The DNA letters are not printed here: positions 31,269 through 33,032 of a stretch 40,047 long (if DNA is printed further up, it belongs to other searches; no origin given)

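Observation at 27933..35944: YeeE-TusA and DsrE/F/H-like sulfur-relay genes bracket a cytochrome / B12-rSAM / GT2 / rSAM-SPASM cluster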

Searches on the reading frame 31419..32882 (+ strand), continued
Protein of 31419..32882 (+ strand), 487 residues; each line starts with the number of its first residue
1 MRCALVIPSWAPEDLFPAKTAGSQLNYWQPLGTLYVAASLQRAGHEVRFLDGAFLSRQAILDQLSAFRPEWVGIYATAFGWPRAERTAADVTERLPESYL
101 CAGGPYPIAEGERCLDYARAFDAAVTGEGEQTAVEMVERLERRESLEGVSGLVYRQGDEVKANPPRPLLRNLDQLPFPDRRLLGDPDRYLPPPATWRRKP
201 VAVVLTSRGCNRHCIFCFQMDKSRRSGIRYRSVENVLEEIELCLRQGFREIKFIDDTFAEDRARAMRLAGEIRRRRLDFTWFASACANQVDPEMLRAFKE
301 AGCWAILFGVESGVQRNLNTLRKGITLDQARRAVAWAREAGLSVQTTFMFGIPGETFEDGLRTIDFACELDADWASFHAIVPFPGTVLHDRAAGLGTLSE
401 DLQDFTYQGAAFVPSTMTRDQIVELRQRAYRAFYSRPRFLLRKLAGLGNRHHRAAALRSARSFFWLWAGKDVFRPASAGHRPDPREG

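Call 27: find_related_loci(query=A1, collection=genome_contigs, flank=10000)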
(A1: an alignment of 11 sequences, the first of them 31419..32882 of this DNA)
Query A1 (487 aa) in genome_contigs; peptide patterns used: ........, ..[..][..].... (x = any residue, [..] = any of these).
390 stretches matched a pattern; 358 encode a relative of the query (tblastn E <= 1e-3); the best 80 are kept; 80 distinct loci.
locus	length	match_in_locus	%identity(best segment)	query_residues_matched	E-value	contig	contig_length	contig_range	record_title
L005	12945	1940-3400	87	1-487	0e+0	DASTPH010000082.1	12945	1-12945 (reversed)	MAG TPA_asm: Anaeromyxobacteraceae bacterium isolate SMAG_U2192 k141_371104, whole genome shotgun sequence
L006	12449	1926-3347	76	1-474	0e+0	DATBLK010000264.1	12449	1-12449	MAG TPA_asm: Anaeromyxobacteraceae bacterium isolate SMAG_U3970 k141_335871, whole genome shotgun sequence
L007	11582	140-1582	75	1-481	0e+0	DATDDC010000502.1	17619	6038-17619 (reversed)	MAG TPA_asm: Anaeromyxobacter sp. isolate SMAG_U164 k141_570426, whole genome shotgun sequence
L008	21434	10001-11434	73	3-480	0e+0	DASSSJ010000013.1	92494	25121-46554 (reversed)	MAG TPA_asm: Anaeromyxobacter sp. isolate SMAG_U512 k141_89183, whole genome shotgun sequence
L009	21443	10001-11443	76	1-481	0e+0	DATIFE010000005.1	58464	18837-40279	MAG TPA_asm: Anaeromyxobacteraceae bacterium isolate SMAG_U16387 k141_1694173, whole genome shotgun sequence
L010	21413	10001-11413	73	3-473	0e+0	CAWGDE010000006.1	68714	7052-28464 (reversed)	MAG: uncultured delta proteobacterium isolate MFD05942.bin.2.303 genome assembly, contig: contig_119043, whole genome sh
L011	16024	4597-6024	71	1-476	0e+0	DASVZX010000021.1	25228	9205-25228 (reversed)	MAG TPA_asm: Anaeromyxobacter sp. isolate SMAG_U2639 k141_1037, whole genome shotgun sequence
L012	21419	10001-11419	69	1-473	0e+0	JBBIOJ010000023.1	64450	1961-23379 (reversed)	MAG: Desulfarculaceae bacterium isolate QNF170220_bin_277 NODE_597_length_64450_cov_10.527230, whole genome shotgun sequ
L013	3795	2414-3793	70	1-463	0e+0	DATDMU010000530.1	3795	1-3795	MAG TPA_asm: Myxococcales bacterium isolate SMAG_U419 k141_860342, whole genome shotgun sequence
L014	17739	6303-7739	68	1-479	0e+0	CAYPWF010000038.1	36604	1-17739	MAG TPA_asm: uncultured Desulfarculaceae bacterium isolate binchicken_co274_493 genome assembly, contig: NODE_2913_lengt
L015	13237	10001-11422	66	1-474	0e+0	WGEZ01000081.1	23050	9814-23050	MAG: Nitrospirae bacterium isolate S146_64 k151_566591, whole genome shotgun sequence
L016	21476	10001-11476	61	1-483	0e+0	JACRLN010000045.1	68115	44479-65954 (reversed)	MAG: Nitrospirae bacterium isolate NC_groundwater_1882_Pr3_B-0.1um_42_111 SR2-18-B1_coassembly_333392, whole genome shot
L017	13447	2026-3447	64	1-474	0e+0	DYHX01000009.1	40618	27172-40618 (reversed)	MAG TPA_asm: Nitrospira japonica isolate DR5_44_14 Afr_mines_DR5_96_length_40618_cov_6_181841, whole genome shotgun sequ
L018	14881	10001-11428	65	1-475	0e+0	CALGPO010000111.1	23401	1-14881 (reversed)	MAG: uncultured bacterium isolate N1_Bin_METABAT__18_1 genome assembly, contig: c_000000469721, whole genome shotgun seq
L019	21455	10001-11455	64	1-484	0e+0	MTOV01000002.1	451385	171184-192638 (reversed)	MAG: Nitrospirae bacterium JdFR-86 JGI24020J35080_1000004, whole genome shotgun sequence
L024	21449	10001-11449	64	1-486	0e+0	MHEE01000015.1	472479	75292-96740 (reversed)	MAG: Nitrospirae bacterium GWF2_44_13 gwf2_scaffold_38, whole genome shotgun sequence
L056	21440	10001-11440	64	1-478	0e+0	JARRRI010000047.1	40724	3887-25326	MAG: Candidatus Sulfobium sp. isolate Spart_224_MAG scaffold_2129, whole genome shotgun sequence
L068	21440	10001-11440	64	1-478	0e+0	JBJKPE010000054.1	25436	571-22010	MAG: Thermodesulfovibrionales bacterium isolate Bin_113 S1Ck127_470344_flag_0_multi_23.9818_len_25436, whole genome shot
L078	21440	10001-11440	61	1-479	0e+0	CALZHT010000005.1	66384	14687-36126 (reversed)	MAG: uncultured Desulfobulbaceae bacterium isolate FO_M_Desulfobacterota_18 genome assembly, contig: scaffold_276, whole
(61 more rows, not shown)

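Call 39: search_protein_families(library=ncbifam, proteins=[L003:5701-7053:+, L003:5231-5692:+, L003:4908-5204:+, L001:3443-4399:+, L024:3370-4392:+], max_evalue=0.001)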
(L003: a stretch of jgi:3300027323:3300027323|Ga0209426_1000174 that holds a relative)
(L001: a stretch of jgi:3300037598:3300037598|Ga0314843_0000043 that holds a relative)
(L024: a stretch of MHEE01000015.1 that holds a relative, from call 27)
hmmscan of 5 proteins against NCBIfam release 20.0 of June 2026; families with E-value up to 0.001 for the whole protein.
L003:5701-7053:+ (450 aa): 28 families (the best 25 are shown)
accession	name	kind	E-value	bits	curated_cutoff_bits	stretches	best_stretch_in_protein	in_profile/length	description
NF005548.0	PRK07208.1-4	equivalog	1.6e-143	478.9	389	1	2-447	6-453/488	hypothetical protein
NF005545.0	PRK07208.1-1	equivalog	3.1e-114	382.1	451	1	2-448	10-465/504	hypothetical protein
NF005546.0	PRK07208.1-2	equivalog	5.6e-110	368.4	418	2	74-447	111-505/527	hypothetical protein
NF005547.0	PRK07208.1-3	equivalog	6.9e-105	351.5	380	1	2-445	7-442/465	hypothetical protein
NF005549.0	PRK07208.1-5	equivalog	7.7e-80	268.8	587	2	78-444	116-511/534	hypothetical protein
NF005560.0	PRK07233.1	equivalog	5.2e-45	154.1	252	1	1-446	2-426/435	hypothetical protein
NF008845.0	PRK11883.1-5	equivalog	1.7e-19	69.5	560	2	2-110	7-118/468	protoporphyrinogen oxidase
TIGR00562.1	proto_IX_ox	equivalog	1.8e-18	66.4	97.85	1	2-372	5-394/470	protoporphyrinogen oxidase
TIGR00031.1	UDP-GALP_mutase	equivalog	1e-17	64.2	303.75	2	2-174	4-176/378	UDP-galactopyranose mutase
NF008841.0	PRK11883.1-1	equivalog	2e-11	43.5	517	1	2-141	6-155/453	protoporphyrinogen oxidase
TIGR02734.1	crtI_fam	subfamily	7.6e-11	41.4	238.1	1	2-64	1-62/504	phytoene desaturase family protein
NF053556.1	prodigi_MAP_PigB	equivalog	1.5e-09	36.8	850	1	2-57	157-210/659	prodigiosin MAP biosynthesis oxidoreductase PigB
TIGR02731.1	phytoene_desat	equivalog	1.6e-09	37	569.4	1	2-84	2-85/453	15-cis-phytoene desaturase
TIGR02733.1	desat_CrtD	equivalog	2e-09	36.7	549.7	1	2-52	4-54/492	C-3',4' desaturase CrtD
TIGR03467.1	HpnE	equivalog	2.4e-09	37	283.05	1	2-69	1-70/430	hydroxysqualene dehydroxylase HpnE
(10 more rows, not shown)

L003:5231-5692:+ (153 aa): 3 families
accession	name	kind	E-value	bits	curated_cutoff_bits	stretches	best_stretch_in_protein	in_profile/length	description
NF012000.0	PRK15456.1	equivalog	7.5e-06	26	189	1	73-153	67-142/142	universal stress protein UspG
NF011581.0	PRK15005.1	equivalog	5.9e-05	23.3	166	1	60-153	56-144/144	universal stress protein UspF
NF007512.0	PRK10116.1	equivalog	0.00046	20.3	167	0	82-151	68-136/142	universal stress protein UspC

L003:4908-5204:+ (98 aa): 0 families

L001:3443-4399:+ (318 aa): 7 families
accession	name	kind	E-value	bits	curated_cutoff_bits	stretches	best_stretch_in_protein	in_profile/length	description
NF008557.0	PRK11493.1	equivalog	4.6e-41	140.7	250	1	46-310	6-274/281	3-mercaptopyruvate sulfurtransferase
NF040901.1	SeO3_TeO2_ExtH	equivalog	1.8e-19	70.1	200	1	241-306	279-347/430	selenite/tellurite reduction operon rhodanese-like protein ExtH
NF041203.1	rhodanese_LYCAU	equivalog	1.4e-07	31.3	115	1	181-318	13-125/126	rhodanese-related (seleno)protein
NF045694.1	seleno_TsoB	exception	2.2e-06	26.1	805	1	201-308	58-152/572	rhodanese/DsbD fusion-like selenoprotein TsoB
NF006444.0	PRK08762.1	equivalog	5.3e-05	22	449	0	252-315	55-117/387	molybdopterin-synthase adenylyltransferase MoeB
TIGR04568.1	arch_SelU_Nterm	equivalog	0.00013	21.8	200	0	197-273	96-181/215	selenouridine synthase SelU-like subunit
NF008750.0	PRK11784.1-2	equivalog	0.00022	20.5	241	0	195-260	6-65/346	tRNA 2-selenouridine(34) synthase MnmH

L024:3370-4392:+ (340 aa): 7 families
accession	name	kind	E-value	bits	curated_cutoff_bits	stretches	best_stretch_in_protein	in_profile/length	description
TIGR02193.1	heptsyl_trn_I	equivalog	1.3e-52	179.1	185.3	1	14-304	1-298/320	lipopolysaccharide heptosyltransferase I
TIGR02195.1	heptsyl_trn_II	equivalog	5.2e-40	137.6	134.6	1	14-328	1-325/339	lipopolysaccharide heptosyltransferase II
NF008204.0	PRK10964.1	equivalog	1.6e-37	129.3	437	1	14-306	2-298/322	lipopolysaccharide heptosyltransferase RfaC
TIGR02201.1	heptsyl_trn_III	equivalog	3.5e-36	125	170.2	1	14-305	1-304/344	putative lipopolysaccharide heptosyltransferase III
NF007742.0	PRK10422.1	equivalog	4.1e-30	104.8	467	1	9-303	2-304/352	lipopolysaccharide core heptosyltransferase RfaQ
NF008162.0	PRK10916.1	equivalog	1.4e-22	80.4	569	1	14-306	2-306/348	ADP-heptose--LPS heptosyltransferase RfaF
TIGR04414.1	hepto_Aah_TibC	equivalog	0.00067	18.7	200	1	183-293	199-312/374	autotransporter strand-loop-strand O-heptosyltransferase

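Call 40: search_solved_structures(query=L003:5701-7053:+, max_evalue=0.001)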
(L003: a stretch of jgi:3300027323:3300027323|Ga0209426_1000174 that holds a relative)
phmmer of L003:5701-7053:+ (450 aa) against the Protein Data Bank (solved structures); distinct sequences matched with E-value up to 0.001: 33.
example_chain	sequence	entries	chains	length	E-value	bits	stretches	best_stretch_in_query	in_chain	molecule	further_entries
4u8l_A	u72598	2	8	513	2.1e-21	79.4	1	2-346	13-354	UDP-galactopyranose mutase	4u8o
4dsg_A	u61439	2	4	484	3.2e-21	78.8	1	2-445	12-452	UDP-galactopyranose mutase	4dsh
3ute_A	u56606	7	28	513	3.5e-21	78.7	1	2-346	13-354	UDP-galactopyranose mutase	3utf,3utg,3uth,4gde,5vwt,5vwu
4u8k_A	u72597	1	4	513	4.6e-21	78.3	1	2-346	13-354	UDP-galactopyranose mutase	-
3uka_A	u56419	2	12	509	5.7e-21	78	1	2-345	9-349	UDP-galactopyranose mutase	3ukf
3ukl_A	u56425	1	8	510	5.8e-21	77.9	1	2-345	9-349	UDP-galactopyranose mutase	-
3ukh_A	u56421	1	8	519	6.2e-21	77.8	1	2-345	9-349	UDP-galactopyranose mutase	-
3ukq_A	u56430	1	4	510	1.5e-20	76.6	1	2-345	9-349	UDP-galactopyranose mutase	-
3ukk_A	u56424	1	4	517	1.6e-20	76.5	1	2-345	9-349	UDP-galactopyranose mutase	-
4u8j_A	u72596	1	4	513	3.4e-20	75.4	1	2-346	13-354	UDP-galactopyranose mutase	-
3ukp_A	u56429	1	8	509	3.8e-20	75.3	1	2-345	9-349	UDP-galactopyranose mutase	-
4u8i_A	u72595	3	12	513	4.4e-20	75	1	2-346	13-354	UDP-galactopyranose mutase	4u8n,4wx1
4u8m_A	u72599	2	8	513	6.2e-20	74.5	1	2-346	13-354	UDP-galactopyranose mutase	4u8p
5hhf_A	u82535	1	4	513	8.6e-20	74.1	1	2-346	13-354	UDP-galactopyranose mutase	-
4mo2_B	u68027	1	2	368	1.5e-11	46.9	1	3-169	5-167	UDP-galactopyranose mutase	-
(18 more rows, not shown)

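Call 46: search_solved_structures(query=window:31419-32882:+, max_evalue=0.001)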
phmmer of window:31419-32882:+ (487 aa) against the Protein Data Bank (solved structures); distinct sequences matched with E-value up to 0.001: 17.
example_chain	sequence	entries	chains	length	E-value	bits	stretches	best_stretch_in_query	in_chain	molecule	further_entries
6fd2_B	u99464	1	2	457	5.6e-26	94.6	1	166-411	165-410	Putative apramycin biosynthetic oxidoreductase 4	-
9ccb_A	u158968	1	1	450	6.3e-16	61.4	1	203-396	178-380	Radical SAM core domain-containing protein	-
9n1b_A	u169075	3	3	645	1.2e-11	47.3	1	62-384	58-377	Radical SAM protein | Radical SAM enzyme CysS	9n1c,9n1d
6wte_A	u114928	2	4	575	1.5e-10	43.7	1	148-408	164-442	B12-binding domain-containing protein | Tryptophan-C2-methyltransferase containing B12-binding domain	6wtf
7kdx_A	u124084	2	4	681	1.3e-08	37.3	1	68-362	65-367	Methyltransferase TokK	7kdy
2qgq_A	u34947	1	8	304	7e-08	34.9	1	198-376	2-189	Protein TM_1862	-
4jc0_A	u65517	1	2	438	9.9e-08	34.4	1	197-376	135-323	Ribosomal protein S12 methylthiotransferase RimO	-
5fep_A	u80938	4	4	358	5e-06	28.8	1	202-399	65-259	[FeFe] hydrogenase maturase subunit HydE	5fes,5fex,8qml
3ciw_A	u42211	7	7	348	5.1e-06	28.7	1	202-399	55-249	FeFe-Hydrogenase maturase | [FeFe] hydrogenase maturase subunit HydE | Biotin synthetase, putative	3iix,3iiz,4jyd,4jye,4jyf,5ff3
8qmk_A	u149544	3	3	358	6.1e-06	28.5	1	202-399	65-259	[FeFe] hydrogenase maturase subunit HydE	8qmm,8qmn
7o1o_A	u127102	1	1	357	6.3e-06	28.4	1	202-399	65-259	[FeFe] hydrogenase maturase subunit HydE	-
5few_A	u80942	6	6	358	6.3e-06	28.4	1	202-399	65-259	[FeFe] hydrogenase maturase subunit HydE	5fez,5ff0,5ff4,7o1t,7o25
4jy8_A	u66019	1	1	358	6.4e-06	28.4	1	202-399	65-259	FEFE-HYDROGENASE MATURASE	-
3cix_A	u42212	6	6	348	6.6e-06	28.4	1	202-399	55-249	FeFe-Hydrogenase maturase | [FeFe] hydrogenase maturase subunit HydE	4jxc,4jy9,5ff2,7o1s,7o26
7o1p_A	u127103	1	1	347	6.8e-06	28.3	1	202-399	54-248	[FeFe] hydrogenase maturase subunit HydE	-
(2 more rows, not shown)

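Call 95: search_protein_families(library=pfam, proteins=[L056:1974-3677:+, L056:3708-4544:+, L056:4724-5668:+, L056:5683-6354:+, L056:6358-6942:+, L056:7045-8106:+, L056:11484-12893:+, L056:12944-13360:-, L056:13481-14632:+, L056:15457-15981:+], max_evalue=0.001)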
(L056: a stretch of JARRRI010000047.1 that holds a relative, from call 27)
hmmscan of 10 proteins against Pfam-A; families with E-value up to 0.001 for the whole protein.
L056:1974-3677:+ (567 aa): 52 families (the best 25 are shown)
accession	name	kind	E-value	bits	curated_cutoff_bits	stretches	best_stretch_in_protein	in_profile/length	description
PF07719.23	TPR_2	-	2.5e-70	227.3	27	5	36-68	1-33/34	Tetratricopeptide repeat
PF13432.12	TPR_16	-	4e-62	206.6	32.7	6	78-137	5-64/65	Tetratricopeptide repeat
PF14559.12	TPR_19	-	4.5e-62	206.7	25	8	117-173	4-60/68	Tetratricopeptide repeat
PF13431.12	TPR_17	-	1.1e-55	181.7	24.4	2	331-362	2-33/34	Tetratricopeptide repeat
PF13428.12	TPR_14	-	1.4e-51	168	23.5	4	376-418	1-43/44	Tetratricopeptide repeat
PF00515.34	TPR_1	-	1.6e-51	170.6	27.8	4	106-137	3-34/34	Tetratricopeptide repeat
PF13414.12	TPR_11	-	7.8e-48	160.4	26.8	6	112-152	2-42/42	TPR repeat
PF13181.12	TPR_8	-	4.1e-42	139.2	25.7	2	411-443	2-34/34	Tetratricopeptide repeat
PF12895.13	ANAPC3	-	2.3e-40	137.2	27.2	3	120-198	5-82/82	Anaphase-promoting complex, cyclosome, subunit 3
PF13424.12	TPR_12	-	2.3e-38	130.7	30.1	4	106-163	5-70/77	Tetratricopeptide repeat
PF13176.12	TPR_7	-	4e-36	120.4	27.9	0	106-137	1-32/36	Tetratricopeptide repeat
PF23914.1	TPR_CcmH_CycH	-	2.1e-35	122.4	42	3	196-307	40-154/158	Cytochrome c-type biogenesis protein H TPR domain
PF13174.12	TPR_6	-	8.7e-31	104.9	26.3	0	140-170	2-32/33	Tetratricopeptide repeat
PF13374.12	TPR_10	-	1.1e-26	92.5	27.5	0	482-505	5-28/42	Tetratricopeptide repeat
PF25063.1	ARM_TT21_C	-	1.3e-23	84.4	35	2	178-276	101-200/209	Tetratricopeptide repeat protein 21 C-terminal ARM domain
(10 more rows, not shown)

L056:3708-4544:+ (278 aa): 2 families
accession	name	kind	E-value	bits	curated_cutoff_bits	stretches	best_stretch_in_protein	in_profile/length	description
PF00288.32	GHMP_kinases_N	-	8.7e-18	64.8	22.3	1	62-139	1-86/87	GHMP kinases N terminal domain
PF08544.19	GHMP_kinases_C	-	5e-13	49.7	21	1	197-267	4-80/85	GHMP kinases C terminal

L056:4724-5668:+ (314 aa): 3 families
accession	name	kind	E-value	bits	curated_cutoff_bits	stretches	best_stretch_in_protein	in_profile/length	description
PF13793.12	Pribosyltran_N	-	1.2e-52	177.1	25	1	5-121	1-117/117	N-terminal domain of ribose phosphate pyrophosphokinase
PF14572.12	Pribosyl_synth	-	4.8e-36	124.9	27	1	203-313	73-183/184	Phosphoribosyl synthetase-associated domain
PF00156.33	Pribosyltran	-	1.3e-15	57.5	26.3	1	156-259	23-133/158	Phosphoribosyl transferase domain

L056:5683-6354:+ (223 aa): 2 families
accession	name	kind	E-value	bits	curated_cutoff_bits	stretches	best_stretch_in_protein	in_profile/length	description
PF14693.11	Ribosomal_TL5_C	-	4.8e-27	94.6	27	1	101-184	1-83/84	Ribosomal protein TL5, C-terminal domain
PF01386.24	Ribosomal_L25p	-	4.3e-23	82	23.6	1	8-93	3-82/82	Ribosomal L25p family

L056:6358-6942:+ (194 aa): 1 family
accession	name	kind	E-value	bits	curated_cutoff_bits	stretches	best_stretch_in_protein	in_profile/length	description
PF01195.25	Pept_tRNA_hydro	-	1.3e-60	204.8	27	1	3-183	1-183/183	Peptidyl-tRNA hydrolase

L056:7045-8106:+ (353 aa): 1 family
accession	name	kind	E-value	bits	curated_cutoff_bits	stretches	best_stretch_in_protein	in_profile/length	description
PF04143.19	Sulf_transp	-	1.2e-68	232.4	27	1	25-340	1-310/310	Sulphur transport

L056:11484-12893:+ (469 aa): 3 families
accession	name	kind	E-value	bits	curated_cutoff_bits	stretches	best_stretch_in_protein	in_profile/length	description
PF00224.27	PK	-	6.6e-111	371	30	1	3-323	2-327/328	Pyruvate kinase, barrel domain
PF02887.21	PK_C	-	1.6e-31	109.2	28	1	352-464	1-114/114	Pyruvate kinase, alpha/beta domain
PF03328.21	HpcH_HpaI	-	1.2e-06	28.5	25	1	174-242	75-150/221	HpcH/HpaI aldolase/citrate lyase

L056:12944-13360:- (138 aa): 1 family
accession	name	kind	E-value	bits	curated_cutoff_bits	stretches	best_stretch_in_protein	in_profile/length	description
PF07883.17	Cupin_2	-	2.1e-12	47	27.2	1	58-126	3-70/70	Cupin domain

L056:13481-14632:+ (383 aa): 1 family
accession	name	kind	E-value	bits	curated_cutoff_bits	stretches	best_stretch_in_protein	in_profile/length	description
PF01544.23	CorA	-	2.4e-71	240.9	27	1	89-379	3-292/292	CorA-like Mg2+ transporter protein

L056:15457-15981:+ (174 aa): 0 families
